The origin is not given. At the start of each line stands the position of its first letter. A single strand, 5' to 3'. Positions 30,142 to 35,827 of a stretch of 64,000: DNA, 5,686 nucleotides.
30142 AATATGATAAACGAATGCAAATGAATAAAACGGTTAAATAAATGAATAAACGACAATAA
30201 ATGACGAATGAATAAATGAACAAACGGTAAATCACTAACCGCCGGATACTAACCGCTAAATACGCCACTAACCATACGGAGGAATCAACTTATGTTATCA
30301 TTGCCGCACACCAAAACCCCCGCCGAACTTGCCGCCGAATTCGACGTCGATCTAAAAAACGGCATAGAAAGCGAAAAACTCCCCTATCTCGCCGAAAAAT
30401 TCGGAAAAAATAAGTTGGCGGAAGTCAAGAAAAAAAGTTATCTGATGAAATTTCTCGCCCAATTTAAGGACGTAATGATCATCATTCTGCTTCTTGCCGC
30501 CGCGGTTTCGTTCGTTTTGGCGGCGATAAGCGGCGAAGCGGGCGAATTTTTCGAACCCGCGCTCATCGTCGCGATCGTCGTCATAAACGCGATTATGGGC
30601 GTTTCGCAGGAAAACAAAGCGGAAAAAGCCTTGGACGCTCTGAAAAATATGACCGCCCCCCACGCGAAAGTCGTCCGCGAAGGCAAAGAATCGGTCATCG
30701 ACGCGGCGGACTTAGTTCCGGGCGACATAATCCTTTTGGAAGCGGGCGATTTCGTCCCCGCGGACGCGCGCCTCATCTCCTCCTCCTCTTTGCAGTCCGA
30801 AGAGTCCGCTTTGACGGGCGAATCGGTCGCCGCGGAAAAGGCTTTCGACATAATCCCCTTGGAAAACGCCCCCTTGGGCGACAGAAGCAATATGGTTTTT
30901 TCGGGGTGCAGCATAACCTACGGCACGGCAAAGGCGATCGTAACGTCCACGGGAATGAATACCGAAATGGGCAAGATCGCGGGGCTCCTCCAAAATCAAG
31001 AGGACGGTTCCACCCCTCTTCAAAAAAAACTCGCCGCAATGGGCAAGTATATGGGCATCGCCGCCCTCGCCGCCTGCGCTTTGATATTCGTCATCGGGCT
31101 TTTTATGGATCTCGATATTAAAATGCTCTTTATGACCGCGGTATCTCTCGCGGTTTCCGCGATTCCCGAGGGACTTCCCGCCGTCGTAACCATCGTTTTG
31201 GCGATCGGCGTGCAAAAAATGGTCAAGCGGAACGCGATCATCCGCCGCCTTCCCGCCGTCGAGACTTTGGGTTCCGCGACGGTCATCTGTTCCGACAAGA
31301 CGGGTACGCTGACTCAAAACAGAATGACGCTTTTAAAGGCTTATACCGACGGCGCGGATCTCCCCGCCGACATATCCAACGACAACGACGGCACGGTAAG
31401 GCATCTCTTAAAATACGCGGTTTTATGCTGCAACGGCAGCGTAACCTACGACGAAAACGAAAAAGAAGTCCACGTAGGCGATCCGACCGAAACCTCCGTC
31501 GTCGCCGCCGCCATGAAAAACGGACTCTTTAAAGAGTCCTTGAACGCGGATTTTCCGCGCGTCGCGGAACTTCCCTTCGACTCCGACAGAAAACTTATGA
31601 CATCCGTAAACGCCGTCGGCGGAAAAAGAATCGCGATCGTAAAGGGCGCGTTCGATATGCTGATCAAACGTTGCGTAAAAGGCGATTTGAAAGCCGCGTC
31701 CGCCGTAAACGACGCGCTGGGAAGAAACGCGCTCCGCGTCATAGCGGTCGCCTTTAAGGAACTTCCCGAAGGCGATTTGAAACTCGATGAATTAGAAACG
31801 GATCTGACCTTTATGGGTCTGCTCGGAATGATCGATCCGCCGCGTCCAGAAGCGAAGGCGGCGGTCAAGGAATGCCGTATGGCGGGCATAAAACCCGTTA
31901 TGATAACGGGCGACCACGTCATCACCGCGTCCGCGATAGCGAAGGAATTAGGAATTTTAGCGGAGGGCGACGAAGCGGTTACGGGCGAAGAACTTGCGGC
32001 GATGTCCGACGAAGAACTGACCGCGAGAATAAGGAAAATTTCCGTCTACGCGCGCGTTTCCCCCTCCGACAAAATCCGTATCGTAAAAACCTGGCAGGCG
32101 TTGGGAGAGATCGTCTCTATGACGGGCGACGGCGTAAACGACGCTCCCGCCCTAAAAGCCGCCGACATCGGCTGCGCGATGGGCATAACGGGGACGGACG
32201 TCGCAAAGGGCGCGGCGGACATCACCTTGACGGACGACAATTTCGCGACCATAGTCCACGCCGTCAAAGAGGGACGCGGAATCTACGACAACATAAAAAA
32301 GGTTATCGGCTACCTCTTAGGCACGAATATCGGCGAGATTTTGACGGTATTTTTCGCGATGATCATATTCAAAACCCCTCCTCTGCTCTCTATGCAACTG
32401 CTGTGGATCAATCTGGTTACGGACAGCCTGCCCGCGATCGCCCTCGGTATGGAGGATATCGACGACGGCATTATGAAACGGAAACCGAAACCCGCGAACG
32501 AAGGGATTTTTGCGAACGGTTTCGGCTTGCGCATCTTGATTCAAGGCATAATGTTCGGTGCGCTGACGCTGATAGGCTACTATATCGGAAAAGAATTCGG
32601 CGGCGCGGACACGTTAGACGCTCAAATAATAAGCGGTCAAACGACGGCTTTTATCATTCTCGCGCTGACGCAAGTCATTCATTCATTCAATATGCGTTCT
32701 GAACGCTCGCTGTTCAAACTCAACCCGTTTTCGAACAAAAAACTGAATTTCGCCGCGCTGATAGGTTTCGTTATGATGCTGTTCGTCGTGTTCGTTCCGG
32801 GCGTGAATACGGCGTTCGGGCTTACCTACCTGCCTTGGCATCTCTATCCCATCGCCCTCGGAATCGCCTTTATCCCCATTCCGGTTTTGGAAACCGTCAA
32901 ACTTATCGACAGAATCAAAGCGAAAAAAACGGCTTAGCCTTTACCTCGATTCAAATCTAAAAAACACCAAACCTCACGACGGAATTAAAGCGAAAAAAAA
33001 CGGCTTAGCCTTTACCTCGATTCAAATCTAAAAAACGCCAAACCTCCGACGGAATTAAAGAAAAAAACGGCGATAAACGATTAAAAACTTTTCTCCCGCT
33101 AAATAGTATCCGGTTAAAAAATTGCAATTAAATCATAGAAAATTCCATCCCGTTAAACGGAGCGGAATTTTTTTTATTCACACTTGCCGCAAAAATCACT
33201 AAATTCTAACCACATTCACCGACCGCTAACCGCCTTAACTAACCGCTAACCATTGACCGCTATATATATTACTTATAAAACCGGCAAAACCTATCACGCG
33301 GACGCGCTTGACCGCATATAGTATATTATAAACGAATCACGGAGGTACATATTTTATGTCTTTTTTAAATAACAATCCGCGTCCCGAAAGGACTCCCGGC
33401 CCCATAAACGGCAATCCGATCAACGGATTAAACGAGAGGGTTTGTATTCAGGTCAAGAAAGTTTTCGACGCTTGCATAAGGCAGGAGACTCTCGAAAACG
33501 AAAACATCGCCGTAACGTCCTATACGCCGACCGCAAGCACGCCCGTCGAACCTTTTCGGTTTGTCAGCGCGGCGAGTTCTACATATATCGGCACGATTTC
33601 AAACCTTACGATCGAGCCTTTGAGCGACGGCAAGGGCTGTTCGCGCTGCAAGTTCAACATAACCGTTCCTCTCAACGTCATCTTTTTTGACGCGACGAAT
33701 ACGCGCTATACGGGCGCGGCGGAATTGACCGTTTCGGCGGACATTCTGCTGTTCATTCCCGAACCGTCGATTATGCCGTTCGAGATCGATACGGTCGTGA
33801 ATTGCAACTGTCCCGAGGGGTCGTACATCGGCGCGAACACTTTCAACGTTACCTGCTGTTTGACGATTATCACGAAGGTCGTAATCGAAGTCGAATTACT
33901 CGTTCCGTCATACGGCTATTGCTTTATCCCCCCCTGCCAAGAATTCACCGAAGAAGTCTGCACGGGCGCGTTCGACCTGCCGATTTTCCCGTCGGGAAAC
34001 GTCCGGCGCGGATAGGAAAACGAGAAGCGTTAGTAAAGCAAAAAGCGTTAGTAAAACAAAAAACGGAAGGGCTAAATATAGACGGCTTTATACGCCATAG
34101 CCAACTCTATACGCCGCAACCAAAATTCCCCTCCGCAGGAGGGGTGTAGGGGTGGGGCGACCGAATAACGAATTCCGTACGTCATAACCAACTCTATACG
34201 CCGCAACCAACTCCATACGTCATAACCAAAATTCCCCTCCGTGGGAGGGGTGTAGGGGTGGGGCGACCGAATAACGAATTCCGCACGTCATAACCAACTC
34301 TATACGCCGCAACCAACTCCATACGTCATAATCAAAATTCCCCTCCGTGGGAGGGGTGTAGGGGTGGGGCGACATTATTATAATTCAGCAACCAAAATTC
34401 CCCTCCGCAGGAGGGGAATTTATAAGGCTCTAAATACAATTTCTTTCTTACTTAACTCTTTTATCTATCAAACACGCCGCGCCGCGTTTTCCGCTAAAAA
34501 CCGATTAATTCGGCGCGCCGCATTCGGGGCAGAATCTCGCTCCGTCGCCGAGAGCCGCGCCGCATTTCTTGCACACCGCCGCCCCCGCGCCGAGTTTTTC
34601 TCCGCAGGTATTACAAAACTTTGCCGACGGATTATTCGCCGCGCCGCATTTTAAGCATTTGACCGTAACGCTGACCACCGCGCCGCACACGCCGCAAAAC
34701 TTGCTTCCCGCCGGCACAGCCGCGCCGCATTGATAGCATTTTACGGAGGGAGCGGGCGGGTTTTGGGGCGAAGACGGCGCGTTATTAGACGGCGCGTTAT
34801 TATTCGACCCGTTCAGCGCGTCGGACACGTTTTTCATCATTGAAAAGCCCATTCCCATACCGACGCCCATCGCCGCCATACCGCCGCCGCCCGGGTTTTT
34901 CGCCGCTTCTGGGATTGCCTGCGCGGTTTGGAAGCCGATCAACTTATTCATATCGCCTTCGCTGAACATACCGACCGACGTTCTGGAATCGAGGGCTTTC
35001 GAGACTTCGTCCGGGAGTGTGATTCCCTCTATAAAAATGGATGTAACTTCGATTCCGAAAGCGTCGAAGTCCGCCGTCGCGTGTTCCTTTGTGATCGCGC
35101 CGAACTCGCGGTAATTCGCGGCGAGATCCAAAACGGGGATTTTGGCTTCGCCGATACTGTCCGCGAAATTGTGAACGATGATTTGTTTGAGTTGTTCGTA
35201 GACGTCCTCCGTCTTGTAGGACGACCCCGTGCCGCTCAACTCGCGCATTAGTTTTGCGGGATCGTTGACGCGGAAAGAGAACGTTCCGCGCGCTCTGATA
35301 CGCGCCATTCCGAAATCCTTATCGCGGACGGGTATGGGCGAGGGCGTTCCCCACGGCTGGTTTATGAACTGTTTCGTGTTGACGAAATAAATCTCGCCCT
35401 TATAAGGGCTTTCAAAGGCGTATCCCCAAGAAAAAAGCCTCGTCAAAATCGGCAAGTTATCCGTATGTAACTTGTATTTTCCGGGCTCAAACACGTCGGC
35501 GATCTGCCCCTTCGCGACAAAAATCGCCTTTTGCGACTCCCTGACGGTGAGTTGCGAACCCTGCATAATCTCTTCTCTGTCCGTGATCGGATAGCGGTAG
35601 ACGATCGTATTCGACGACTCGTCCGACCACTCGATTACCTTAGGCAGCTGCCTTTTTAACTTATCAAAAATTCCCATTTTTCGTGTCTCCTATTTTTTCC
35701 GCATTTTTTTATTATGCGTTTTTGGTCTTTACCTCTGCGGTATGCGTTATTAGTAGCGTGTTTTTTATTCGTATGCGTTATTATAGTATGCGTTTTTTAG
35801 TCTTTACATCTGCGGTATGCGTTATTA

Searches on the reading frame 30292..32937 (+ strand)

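Call 63: search_protein_families(library=pfam, proteins=[window:30292-32937:+], max_evalue=0.001)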
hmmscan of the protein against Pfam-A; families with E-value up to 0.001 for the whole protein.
window:30292-32937:+ (881 aa): 6 families
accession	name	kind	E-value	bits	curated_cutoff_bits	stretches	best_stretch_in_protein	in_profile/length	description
PF00122.25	E1-E2_ATPase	-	2.6e-53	180.7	28.1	1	119-313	1-181/181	E1-E2 ATPase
PF00689.26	Cation_ATPase_C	-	2.3e-50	171.2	27.3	1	696-872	2-175/175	Cation transporting ATPase, C-terminus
PF13246.12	Cation_ATPase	-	8.4e-19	67.8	21.7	1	378-461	2-88/91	Cation transport ATPase (P-type)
PF00690.31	Cation_ATPase_N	-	1.9e-18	66.3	20.4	1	6-73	2-69/69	Cation transporter/ATPase, N-terminus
PF00702.32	Hydrolase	-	5.9e-18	66.4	26.4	1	331-625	3-191/191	haloacid dehalogenase-like hydrolase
PF08282.18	Hydrolase_3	-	2.7e-06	27.8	20.9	0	600-657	198-254/255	haloacid dehalogenase-like hydrolase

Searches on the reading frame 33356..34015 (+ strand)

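Call 63: search_protein_families(library=pfam, proteins=[window:33356-34015:+], max_evalue=0.001)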
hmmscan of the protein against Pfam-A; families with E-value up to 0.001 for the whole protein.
window:33356-34015:+ (219 aa): 0 families

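Call 72: search_protein_families(library=ncbifam, proteins=[window:33356-34015:+], max_evalue=0.01)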
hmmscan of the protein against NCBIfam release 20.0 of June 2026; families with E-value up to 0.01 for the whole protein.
window:33356-34015:+ (219 aa): 1 family
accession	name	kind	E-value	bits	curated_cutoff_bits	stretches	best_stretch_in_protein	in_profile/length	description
NF052457.1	spore_BMQ0737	equivalog_domain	0.005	17.1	71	1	29-173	1-139/199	BMQ_0737 family morphogenetic spore coat protein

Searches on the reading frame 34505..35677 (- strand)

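Call 63: search_protein_families(library=pfam, proteins=[window:34505-35677:-], max_evalue=0.001)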
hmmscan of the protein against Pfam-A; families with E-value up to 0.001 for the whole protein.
window:34505-35677:- (390 aa): 8 families
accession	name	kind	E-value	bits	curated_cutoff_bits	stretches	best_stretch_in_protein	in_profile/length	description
PF13421.11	Band_7_1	-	8.1e-80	267.8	24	1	26-236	1-210/211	SPFH domain-Band 7 family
PF12773.13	DZR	-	1.4e-20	73.6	27.3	2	341-387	1-45/45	Double zinc ribbon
PF13240.11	Zn_Ribbon_1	-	1.8e-17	63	25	3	369-389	2-22/23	zinc-ribbon domain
PF01145.31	Band_7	-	1.6e-14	54.8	23.6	1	44-232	2-158/176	SPFH domain / Band 7 family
PF13248.11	Zn_ribbon_3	-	1.6e-09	37.4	27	1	368-389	4-25/26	zinc-ribbon domain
PF24463.1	DUF7577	-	5.4e-08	32.7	28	0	338-362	2-26/27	Domain of unknown function (DUF7577)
PF17032.10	Zn_ribbon_15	-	3.5e-06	28.2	28.9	0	350-387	35-73/73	zinc-ribbon family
PF18912.6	DZR_2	-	8.8e-06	25.9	27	1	340-386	9-55/56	Double zinc ribbon domain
